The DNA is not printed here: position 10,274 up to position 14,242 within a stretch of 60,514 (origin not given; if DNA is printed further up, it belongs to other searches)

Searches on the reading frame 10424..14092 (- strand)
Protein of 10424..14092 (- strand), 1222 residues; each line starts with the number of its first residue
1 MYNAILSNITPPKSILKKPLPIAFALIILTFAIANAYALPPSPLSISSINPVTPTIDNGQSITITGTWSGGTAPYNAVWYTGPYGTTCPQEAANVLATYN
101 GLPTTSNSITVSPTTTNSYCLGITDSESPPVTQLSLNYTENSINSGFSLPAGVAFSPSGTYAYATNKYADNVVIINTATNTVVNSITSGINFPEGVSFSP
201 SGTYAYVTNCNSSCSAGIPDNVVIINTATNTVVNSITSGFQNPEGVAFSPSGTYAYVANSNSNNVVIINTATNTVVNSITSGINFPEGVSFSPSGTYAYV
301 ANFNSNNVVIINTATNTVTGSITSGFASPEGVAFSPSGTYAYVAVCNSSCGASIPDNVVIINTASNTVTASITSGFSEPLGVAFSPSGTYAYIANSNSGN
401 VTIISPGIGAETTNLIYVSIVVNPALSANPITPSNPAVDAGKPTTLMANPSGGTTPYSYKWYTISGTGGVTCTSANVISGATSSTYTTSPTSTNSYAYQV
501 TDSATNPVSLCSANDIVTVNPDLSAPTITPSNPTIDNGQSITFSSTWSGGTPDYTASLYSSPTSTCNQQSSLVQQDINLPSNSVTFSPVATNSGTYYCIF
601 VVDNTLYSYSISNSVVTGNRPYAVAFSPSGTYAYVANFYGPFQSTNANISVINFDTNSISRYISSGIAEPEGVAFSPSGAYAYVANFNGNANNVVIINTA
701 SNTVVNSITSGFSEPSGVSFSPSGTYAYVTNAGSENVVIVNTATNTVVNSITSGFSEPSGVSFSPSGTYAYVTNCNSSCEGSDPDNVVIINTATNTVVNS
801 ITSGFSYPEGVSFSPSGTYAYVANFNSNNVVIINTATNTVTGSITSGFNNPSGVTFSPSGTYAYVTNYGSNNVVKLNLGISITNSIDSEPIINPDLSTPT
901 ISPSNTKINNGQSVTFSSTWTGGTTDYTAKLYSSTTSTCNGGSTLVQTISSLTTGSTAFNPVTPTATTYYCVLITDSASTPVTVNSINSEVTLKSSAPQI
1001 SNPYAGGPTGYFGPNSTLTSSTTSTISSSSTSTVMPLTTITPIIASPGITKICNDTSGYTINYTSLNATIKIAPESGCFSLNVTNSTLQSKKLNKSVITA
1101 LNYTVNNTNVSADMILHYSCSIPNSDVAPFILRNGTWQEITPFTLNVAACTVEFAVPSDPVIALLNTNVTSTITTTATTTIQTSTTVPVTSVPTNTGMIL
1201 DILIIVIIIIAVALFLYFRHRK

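Call 44: search_protein_families(library=pfam, proteins=[window:10424-14092:-], max_evalue=0.0001)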
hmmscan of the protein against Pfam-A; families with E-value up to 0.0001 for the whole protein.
window:10424-14092:- (1222 aa): 7 families
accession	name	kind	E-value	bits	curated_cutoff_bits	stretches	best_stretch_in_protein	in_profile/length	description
PF10282.15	Lactonase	-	2.5e-19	70.1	21.7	1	244-317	247-324/344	Lactonase, 7-bladed beta-propeller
PF23414.1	Beta-prop_EML_2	-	7e-19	68.7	90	0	211-313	11-110/266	Echinoderm microtubule-associated protein second beta-propeller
PF01731.26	Arylesterase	-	1e-17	64.5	21.3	0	233-272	46-85/86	Arylesterase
PF02239.22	Cytochrom_D1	-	2.4e-16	59.7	25.5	0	221-315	16-108/368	Cytochrome D1 heme domain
PF01436.27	NHL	-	6.6e-11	42.1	20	0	240-267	1-27/28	NHL repeat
PF08450.18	SGL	-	3.4e-09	37.1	26.3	0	229-337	122-236/246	SMP-30/Gluconolactonase/LRE-like region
PF03088.22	Str_synth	-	5.8e-08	33.2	25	0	272-308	45-81/89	Strictosidine synthase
